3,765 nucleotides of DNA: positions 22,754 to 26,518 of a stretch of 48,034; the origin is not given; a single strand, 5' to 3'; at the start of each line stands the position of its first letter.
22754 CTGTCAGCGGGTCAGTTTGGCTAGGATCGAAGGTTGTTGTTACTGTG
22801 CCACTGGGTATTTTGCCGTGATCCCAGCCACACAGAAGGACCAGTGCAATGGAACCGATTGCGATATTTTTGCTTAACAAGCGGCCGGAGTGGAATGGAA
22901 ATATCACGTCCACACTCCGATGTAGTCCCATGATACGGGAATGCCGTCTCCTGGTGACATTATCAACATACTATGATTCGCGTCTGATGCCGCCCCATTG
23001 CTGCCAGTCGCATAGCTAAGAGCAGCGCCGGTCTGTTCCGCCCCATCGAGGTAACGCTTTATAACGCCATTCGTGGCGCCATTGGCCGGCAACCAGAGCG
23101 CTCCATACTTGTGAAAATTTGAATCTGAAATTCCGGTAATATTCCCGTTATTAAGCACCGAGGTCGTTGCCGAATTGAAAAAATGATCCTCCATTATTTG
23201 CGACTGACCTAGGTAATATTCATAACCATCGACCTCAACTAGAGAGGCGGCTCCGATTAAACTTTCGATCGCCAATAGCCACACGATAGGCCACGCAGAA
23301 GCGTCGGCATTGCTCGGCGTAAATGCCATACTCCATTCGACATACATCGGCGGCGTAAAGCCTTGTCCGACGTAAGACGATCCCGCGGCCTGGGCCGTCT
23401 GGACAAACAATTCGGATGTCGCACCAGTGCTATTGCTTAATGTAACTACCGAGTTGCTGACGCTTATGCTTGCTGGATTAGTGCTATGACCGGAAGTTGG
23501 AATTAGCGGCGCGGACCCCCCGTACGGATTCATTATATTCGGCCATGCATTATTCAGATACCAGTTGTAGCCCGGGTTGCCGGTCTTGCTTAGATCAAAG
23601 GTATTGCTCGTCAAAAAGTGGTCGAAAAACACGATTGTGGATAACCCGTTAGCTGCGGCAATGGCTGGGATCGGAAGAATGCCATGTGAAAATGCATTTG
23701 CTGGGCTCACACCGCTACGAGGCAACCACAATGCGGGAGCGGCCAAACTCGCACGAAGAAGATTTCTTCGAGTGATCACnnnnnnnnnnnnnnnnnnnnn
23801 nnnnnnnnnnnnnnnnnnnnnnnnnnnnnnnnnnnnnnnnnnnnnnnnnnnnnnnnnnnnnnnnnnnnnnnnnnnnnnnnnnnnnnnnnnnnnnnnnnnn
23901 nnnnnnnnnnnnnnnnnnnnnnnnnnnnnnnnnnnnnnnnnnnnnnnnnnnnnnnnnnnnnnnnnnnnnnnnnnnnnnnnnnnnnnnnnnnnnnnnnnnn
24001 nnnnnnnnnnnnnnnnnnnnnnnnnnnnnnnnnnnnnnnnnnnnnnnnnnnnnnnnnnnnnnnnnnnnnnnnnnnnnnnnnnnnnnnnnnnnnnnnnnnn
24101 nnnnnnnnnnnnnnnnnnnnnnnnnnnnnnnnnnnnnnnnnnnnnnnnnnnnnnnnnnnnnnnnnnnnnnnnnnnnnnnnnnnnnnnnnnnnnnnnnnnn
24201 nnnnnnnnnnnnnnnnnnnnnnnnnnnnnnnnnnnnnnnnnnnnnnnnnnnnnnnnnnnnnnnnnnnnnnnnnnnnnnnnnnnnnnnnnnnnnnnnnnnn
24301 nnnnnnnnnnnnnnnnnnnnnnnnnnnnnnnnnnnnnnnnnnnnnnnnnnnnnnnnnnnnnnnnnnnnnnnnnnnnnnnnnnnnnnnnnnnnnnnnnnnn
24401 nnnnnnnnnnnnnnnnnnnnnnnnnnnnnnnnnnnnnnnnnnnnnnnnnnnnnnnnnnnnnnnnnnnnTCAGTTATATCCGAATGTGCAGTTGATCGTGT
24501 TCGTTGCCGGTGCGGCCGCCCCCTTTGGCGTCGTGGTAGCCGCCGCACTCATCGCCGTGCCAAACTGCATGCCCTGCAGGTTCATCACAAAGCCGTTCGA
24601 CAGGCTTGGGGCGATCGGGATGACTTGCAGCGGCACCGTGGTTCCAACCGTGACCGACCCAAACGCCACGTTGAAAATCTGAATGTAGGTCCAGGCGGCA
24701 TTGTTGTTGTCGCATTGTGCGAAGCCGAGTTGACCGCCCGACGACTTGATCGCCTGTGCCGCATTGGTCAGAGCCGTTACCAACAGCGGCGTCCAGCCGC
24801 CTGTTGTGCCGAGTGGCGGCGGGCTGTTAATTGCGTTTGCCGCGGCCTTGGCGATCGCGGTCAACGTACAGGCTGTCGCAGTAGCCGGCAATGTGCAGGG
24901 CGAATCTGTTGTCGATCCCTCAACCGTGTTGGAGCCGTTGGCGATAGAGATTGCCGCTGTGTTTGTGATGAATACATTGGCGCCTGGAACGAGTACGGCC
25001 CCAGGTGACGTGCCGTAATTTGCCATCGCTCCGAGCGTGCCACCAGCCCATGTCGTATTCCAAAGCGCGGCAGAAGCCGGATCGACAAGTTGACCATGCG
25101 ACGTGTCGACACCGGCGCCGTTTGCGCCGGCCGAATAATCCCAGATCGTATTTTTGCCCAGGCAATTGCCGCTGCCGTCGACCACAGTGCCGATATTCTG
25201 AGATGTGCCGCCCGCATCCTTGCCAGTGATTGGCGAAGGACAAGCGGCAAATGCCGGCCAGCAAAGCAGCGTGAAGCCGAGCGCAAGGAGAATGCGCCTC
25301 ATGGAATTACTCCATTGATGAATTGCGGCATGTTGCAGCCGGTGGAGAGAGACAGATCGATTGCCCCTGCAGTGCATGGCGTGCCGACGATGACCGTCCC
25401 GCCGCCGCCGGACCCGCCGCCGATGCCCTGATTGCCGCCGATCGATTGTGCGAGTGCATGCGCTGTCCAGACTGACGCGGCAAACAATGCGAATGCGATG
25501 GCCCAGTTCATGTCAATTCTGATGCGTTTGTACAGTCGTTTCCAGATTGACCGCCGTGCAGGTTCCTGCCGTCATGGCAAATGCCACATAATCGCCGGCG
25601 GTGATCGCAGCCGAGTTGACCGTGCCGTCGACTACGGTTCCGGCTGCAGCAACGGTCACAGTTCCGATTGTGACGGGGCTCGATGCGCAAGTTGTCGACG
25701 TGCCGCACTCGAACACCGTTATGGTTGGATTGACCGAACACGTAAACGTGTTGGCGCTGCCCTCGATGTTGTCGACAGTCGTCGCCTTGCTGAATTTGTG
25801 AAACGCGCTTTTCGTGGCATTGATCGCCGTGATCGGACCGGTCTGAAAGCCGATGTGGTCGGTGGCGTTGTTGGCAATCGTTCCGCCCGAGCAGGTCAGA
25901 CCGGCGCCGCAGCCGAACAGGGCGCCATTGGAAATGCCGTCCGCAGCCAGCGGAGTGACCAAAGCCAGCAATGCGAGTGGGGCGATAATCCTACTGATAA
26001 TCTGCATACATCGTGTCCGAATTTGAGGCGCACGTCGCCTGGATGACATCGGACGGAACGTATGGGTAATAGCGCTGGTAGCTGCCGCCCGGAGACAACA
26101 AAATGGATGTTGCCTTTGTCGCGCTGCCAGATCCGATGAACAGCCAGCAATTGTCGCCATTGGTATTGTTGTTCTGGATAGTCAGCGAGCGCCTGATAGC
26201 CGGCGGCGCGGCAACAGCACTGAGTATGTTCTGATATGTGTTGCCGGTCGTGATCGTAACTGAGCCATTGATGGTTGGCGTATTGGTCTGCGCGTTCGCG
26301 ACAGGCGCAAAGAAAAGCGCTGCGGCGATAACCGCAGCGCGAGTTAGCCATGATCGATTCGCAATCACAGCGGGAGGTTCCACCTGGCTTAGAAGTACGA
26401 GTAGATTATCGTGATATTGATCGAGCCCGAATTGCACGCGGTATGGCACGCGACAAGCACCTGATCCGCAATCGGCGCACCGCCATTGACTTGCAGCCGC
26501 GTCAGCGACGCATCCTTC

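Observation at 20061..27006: Eight-gene block of exported (Sec/Tat/lipobox-type) proteins wedged between head and tail genes of a T7-type virion operon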

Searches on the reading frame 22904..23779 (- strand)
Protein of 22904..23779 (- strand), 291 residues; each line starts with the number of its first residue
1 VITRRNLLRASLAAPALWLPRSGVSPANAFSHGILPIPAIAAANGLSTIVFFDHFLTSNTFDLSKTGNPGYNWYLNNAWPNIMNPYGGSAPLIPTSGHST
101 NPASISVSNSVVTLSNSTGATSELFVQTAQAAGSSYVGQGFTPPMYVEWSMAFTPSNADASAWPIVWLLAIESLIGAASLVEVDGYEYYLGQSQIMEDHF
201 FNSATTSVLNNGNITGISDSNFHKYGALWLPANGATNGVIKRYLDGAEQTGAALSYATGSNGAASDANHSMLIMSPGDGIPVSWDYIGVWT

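Call 4: search_protein_families(library=pfam, proteins=[window:22904-23779:-], max_evalue=0.1)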
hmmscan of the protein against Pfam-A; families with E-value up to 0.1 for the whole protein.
window:22904-23779:- (291 aa): 1 family
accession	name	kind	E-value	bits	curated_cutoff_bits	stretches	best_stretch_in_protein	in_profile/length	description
PF10518.14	TAT_signal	-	0.016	15.6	22.7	1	1-16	1-16/21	TAT (twin-arginine translocation) pathway signal sequence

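Call 5: search_protein_families(library=phrogs, proteins=[window:22904-23779:-], max_evalue=0.1)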
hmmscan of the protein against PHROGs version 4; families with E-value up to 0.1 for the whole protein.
window:22904-23779:- (291 aa): 0 families

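Call 19: search_protein_families(library=ncbifam, proteins=[window:22904-23779:-], max_evalue=1)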
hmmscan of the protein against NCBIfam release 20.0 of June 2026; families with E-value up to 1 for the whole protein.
window:22904-23779:- (291 aa): 0 families

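Call 21: search_solved_structures(query=window:22904-23779:-, max_evalue=1)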
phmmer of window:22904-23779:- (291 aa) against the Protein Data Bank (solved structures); distinct sequences matched with E-value up to 1: 1.
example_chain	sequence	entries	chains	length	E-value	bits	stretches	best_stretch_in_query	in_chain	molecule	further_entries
2rmo_A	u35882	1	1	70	0.99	11.8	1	101-148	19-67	Spectrin alpha chain, brain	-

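Call 37: find_homologous_proteins(query=window:22904-23779:-, max_evalue=0.001)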
Query window:22904-23779:- (291 aa): 13 proteins with E <= 0.001 among 5464 candidates.
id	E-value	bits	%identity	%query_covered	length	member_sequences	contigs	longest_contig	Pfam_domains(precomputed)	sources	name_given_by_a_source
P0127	6.0e-173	592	100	92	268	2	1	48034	-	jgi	jgi:hypothetical protein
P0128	4.1e-88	313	59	90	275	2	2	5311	-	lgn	-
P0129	5.1e-84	300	52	97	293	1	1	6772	-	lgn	-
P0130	6.0e-80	287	50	99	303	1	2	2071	PF00722.29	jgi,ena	jgi:hypothetical protein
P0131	1.3e-78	282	51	100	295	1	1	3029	-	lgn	-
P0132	1.3e-74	269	53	87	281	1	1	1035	-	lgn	-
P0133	3.6e-68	248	47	92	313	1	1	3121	-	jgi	jgi:hypothetical protein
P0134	1.4e-65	240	48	87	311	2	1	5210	-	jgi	jgi:hypothetical protein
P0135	5.0e-48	182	56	52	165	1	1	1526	-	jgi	jgi:hypothetical protein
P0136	3.0e-23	101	31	100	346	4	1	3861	-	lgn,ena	-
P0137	2.8e-21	94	38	64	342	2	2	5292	-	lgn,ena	-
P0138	6.6e-17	80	32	84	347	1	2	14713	-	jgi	jgi:hypothetical protein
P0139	3.7e-10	58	28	99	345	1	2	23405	-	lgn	-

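Call 84: search_solved_structures(query=A3, max_evalue=1)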
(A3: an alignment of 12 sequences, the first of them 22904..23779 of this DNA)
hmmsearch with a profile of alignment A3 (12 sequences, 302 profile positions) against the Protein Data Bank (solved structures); distinct sequences matched with E-value up to 1: 23.
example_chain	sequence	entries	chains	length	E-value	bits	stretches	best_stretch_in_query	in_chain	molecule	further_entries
5wut_A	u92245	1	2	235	2.2e-07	33.8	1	123-240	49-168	ULam111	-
2vy0_A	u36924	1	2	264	2.5e-05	27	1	142-291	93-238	ENDO-BETA-1,3-GLUCANASE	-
7wwc_A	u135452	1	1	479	8e-05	25.4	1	166-241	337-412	beta-1,3(4)-glucanase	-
7ww4_A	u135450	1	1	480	8e-05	25.4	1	166-241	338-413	beta-1,3(4)-glucanase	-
6xof_A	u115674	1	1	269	0.00088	21.9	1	137-240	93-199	GH16 family protein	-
4crq_A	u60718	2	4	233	0.00097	21.8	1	134-291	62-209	ENDO-1,3-BETA-GLUCANASE, FAMILY GH16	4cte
8va4_A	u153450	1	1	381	0.00097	21.8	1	151-256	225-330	Glycoside hydrolase family 16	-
6jh5_A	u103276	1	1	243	0.0011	21.7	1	166-291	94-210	LamCAT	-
3iln_A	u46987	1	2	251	0.0012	21.6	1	151-241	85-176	Laminarinase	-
2r49_A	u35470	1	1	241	0.012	18.3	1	158-272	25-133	Beta-glucanase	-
3h0o_A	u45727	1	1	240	0.013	18.1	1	159-272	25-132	Beta-glucanase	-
1zm1_A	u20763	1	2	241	0.013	18.1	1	159-272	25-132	Beta-glucanase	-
6xqf_A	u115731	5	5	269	0.014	18.1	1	137-240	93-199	GH16 family protein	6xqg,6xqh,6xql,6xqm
1mve_A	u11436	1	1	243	0.014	18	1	158-272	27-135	Truncated 1,3-1,4-beta-D-glucanase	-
6t2s_AAA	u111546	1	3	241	0.018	17.7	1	131-235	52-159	Glycoside hydrolase family 16 protein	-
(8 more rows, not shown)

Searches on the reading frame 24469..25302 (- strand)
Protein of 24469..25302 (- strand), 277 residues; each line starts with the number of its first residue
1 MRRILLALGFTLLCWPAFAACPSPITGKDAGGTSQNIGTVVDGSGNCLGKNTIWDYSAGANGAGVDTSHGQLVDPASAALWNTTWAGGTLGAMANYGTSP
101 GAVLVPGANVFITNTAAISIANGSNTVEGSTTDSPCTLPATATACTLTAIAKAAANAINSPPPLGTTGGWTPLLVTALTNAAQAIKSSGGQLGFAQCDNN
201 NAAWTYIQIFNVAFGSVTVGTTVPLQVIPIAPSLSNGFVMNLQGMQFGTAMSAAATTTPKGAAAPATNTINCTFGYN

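Call 4: search_protein_families(library=pfam, proteins=[window:24469-25302:-], max_evalue=0.1)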
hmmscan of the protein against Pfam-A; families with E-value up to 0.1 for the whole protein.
window:24469-25302:- (277 aa): 0 families

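Call 5: search_protein_families(library=phrogs, proteins=[window:24469-25302:-], max_evalue=0.1)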
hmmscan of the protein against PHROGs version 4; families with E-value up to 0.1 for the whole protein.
window:24469-25302:- (277 aa): 0 families

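Call 19: search_protein_families(library=ncbifam, proteins=[window:24469-25302:-], max_evalue=1)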
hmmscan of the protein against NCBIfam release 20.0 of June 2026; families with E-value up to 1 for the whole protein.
window:24469-25302:- (277 aa): 0 families

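Call 59: search_protein_representatives(protein=window:24469-25302:-)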
Query: 277 residues. Proteins with E-value up to 0.001 (for the whole library): 2056; up to 1e-10: 345; up to 1e-30: 31. The best 150 are listed.
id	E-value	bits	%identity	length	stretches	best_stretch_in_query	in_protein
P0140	2.6e-174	594.7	100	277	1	1-277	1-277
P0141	9.5e-57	209.2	53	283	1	1-257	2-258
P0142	3.2e-51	191.1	54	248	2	144-277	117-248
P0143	1.8e-49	185.3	54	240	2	124-277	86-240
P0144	5.2e-47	177.3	54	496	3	116-277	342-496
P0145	8.9e-45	169.9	60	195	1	115-277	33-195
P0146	2.2e-43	165.4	53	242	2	129-277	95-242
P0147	5.2e-43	164.1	50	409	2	70-277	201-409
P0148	1.7e-42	162.5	49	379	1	59-277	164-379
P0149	1.2e-40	156.4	46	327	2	82-277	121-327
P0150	2.4e-40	155.4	47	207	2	122-276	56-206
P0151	1.1e-36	143.4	57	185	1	151-277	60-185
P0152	2.0e-36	142.6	42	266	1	2-277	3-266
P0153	2.3e-36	142.3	44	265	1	9-277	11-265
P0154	2.8e-35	138.8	49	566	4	82-120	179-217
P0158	8.9e-35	137.2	53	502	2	7-165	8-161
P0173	1.8e-30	123.1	54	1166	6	83-128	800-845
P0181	1.1e-26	110.5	43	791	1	79-276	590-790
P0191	1.4e-25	107.0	41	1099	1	58-277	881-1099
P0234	3.5e-19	86.0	41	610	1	30-275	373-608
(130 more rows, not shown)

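Call 61: search_protein_families(library=pfam, proteins=[P0144, P0147, P0148, P0154, P0158, P0173, P0181, P0191, P0234, P0152], max_evalue=0.01)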
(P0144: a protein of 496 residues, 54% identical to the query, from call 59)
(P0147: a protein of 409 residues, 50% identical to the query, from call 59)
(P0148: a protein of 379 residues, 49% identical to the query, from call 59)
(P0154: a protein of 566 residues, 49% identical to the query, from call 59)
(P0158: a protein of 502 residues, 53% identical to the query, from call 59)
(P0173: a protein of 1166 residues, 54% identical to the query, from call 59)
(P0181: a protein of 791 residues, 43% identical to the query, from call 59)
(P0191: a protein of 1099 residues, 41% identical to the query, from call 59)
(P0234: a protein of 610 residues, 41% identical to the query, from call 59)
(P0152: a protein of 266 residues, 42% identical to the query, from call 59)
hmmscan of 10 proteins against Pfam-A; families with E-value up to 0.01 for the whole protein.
P0144 (496 aa): 0 families

P0147 (409 aa): 0 families

P0148 (379 aa): 0 families

P0154 (566 aa): 1 family
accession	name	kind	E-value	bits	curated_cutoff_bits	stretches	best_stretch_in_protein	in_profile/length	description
PF24986.1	PRC_RimM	-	0.00028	20.9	27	0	342-377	20-53/69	RimM PRC barrel domain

P0158 (502 aa): 0 families

P0173 (1166 aa): 0 families

P0181 (791 aa): 0 families

P0191 (1099 aa): 0 families

P0234 (610 aa): 0 families

P0152 (266 aa): 0 families

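Call 62: search_protein_families(library=phrogs, proteins=[P0144, P0147, P0148, P0154, P0158, P0173, P0181, P0191, P0234, P0152], max_evalue=0.01)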
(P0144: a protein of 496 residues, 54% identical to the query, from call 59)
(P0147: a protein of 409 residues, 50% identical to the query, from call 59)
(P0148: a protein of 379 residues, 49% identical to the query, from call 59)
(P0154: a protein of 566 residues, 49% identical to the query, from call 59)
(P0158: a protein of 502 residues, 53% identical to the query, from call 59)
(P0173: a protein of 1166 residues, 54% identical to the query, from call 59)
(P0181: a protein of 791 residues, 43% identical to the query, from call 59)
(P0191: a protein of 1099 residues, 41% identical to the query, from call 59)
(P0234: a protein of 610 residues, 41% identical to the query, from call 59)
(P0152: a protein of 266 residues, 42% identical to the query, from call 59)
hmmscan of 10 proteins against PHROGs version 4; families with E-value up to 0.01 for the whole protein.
P0144 (496 aa): 0 families

P0147 (409 aa): 0 families

P0148 (379 aa): 0 families

P0154 (566 aa): 0 families

P0158 (502 aa): 0 families

P0173 (1166 aa): 1 family
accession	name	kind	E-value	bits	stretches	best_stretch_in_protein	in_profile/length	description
phrog_4117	-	unknown function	0.0033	18.4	0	83-114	20-50/65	-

P0181 (791 aa): 0 families

P0191 (1099 aa): 0 families

P0234 (610 aa): 0 families

P0152 (266 aa): 0 families

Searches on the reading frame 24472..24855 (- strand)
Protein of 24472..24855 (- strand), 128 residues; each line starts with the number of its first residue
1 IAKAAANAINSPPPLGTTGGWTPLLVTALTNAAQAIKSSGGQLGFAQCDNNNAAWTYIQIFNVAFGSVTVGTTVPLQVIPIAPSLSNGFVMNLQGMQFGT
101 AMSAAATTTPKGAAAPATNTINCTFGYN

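Call 67: find_related_loci(query=A6, collection=viral_contigs, flank=8000)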
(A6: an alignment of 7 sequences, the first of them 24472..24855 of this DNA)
Query A6 (128 aa) in viral_contigs; peptide patterns used: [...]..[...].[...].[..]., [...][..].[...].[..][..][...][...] (x = any residue, [..] = any of these).
61 stretches matched a pattern; 20 encode a relative of the query (tblastn E <= 1e-3); 20 distinct loci.
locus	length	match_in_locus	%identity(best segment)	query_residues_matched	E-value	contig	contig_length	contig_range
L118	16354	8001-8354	61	17-128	1e-40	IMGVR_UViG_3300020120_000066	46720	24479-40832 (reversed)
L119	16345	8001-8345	51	13-128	7e-28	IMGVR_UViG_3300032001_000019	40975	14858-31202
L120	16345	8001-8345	51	13-128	7e-28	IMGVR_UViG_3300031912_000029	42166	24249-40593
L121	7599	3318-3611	50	15-112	5e-16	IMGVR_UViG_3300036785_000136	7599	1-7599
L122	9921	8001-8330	42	17-128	5e-16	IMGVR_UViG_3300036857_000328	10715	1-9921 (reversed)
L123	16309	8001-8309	44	7-113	5e-14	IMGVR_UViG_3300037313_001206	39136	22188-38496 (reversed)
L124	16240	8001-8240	50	33-113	4e-14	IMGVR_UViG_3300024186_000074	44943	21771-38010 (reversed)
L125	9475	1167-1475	44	7-113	5e-14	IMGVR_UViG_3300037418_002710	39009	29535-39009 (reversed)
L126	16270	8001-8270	47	17-101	7e-14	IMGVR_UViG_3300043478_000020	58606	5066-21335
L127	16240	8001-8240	52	33-113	9e-14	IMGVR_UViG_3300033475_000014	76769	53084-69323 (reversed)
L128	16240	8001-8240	51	33-113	4e-13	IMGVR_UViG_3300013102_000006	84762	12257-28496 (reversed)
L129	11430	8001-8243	51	33-114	3e-13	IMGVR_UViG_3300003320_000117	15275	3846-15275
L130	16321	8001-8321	38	4-108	6e-13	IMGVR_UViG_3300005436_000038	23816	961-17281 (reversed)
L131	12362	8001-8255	46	18-103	1e-12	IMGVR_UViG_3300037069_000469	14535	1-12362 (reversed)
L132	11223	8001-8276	47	27-118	1e-12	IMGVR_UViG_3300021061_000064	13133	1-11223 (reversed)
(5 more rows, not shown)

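Call 77: search_protein_families(library=phrogs, proteins=[L123:7182-8345:+, L124:6255-8276:+, L126:5838-8351:+, L119:1706-3334:+, L119:3334-4674:+, L119:4674-6923:+, L119:8348-12643:+, L123:9761-11752:+, L124:2517-3569:+, L119:1229-1687:+], max_evalue=0.001)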
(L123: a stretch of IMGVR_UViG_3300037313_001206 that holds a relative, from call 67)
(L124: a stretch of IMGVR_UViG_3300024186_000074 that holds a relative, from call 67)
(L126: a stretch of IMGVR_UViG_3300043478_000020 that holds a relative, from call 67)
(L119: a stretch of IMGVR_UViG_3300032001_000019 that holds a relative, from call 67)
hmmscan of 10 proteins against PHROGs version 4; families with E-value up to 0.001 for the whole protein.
L123:7182-8345:+ (388 aa): 0 families

L124:6255-8276:+ (674 aa): 0 families

L126:5838-8351:+ (838 aa): 0 families

L119:1706-3334:+ (543 aa): 0 families

L119:3334-4674:+ (447 aa): 0 families

L119:4674-6923:+ (750 aa): 0 families

L119:8348-12643:+ (1432 aa): 0 families

L123:9761-11752:+ (664 aa): 0 families

L124:2517-3569:+ (351 aa): 1 family
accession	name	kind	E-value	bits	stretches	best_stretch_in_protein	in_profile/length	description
phrog_9953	-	head and packaging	3e-31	110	1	3-347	9-328/329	major head protein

L119:1229-1687:+ (153 aa): 0 families

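Call 83: search_solved_structures(query=A6, max_evalue=5)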
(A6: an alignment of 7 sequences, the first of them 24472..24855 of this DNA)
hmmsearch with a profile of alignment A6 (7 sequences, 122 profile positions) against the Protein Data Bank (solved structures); distinct sequences matched with E-value up to 5: 4.
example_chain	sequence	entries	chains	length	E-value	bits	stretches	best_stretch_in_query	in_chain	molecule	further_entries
5e7s_A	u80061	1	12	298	0.79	13.5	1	7-56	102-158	Lon protease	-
4ypm_A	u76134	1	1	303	0.82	13.4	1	7-56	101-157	Lon protease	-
8k3y_F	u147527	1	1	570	1.7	12.4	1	7-56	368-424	Lon protease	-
4ypl_A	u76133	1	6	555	1.8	12.3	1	7-56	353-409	Lon protease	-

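Call 105: search_dna_similar(query=window:24472-24855:-, collection=phages, mode=protein, max_evalue=0.001, max_rows=25)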
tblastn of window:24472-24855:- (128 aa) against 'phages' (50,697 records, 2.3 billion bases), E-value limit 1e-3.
No match.

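Call 106: search_dna_similar(query=L124:7887-8276:+, collection=phages, mode=protein, max_evalue=0.001, max_rows=25)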
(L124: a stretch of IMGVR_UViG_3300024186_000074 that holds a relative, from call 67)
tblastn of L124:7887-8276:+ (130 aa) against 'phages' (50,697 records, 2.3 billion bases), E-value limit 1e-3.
No match.

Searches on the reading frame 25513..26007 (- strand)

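Call 4: search_protein_families(library=pfam, proteins=[window:25513-26007:-], max_evalue=0.1)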
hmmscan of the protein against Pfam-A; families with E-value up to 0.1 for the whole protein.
window:25513-26007:- (164 aa): 0 families

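Call 5: search_protein_families(library=phrogs, proteins=[window:25513-26007:-], max_evalue=0.1)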
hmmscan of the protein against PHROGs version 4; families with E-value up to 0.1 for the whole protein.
window:25513-26007:- (164 aa): 0 families

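Call 19: search_protein_families(library=ncbifam, proteins=[window:25513-26007:-], max_evalue=1)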
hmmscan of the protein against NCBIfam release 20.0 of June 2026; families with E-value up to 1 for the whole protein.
window:25513-26007:- (164 aa): 1 family
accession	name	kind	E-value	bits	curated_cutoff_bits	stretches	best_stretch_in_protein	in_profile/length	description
NF058585.1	HptprglPActTf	PfamEq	0.25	10.9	300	1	110-147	123-160/172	heptaprenylglyceryl phosphate O-acetyltransferase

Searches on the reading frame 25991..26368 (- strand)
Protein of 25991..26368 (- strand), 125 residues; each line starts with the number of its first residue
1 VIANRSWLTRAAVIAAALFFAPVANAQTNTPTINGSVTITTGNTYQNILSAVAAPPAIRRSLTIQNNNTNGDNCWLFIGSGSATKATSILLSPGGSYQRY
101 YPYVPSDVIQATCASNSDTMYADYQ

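Call 4: search_protein_families(library=pfam, proteins=[window:25991-26368:-], max_evalue=0.1)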
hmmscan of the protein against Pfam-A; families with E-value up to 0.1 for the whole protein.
window:25991-26368:- (125 aa): 0 families

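Call 5: search_protein_families(library=phrogs, proteins=[window:25991-26368:-], max_evalue=0.1)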
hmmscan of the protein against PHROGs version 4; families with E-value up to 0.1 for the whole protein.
window:25991-26368:- (125 aa): 1 family
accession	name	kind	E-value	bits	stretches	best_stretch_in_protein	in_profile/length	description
phrog_22789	-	unknown function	0.00074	21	1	28-99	11-79/100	-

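Call 19: search_protein_families(library=ncbifam, proteins=[window:25991-26368:-], max_evalue=1)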
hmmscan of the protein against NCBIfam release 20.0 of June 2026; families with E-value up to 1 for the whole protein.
window:25991-26368:- (125 aa): 0 families
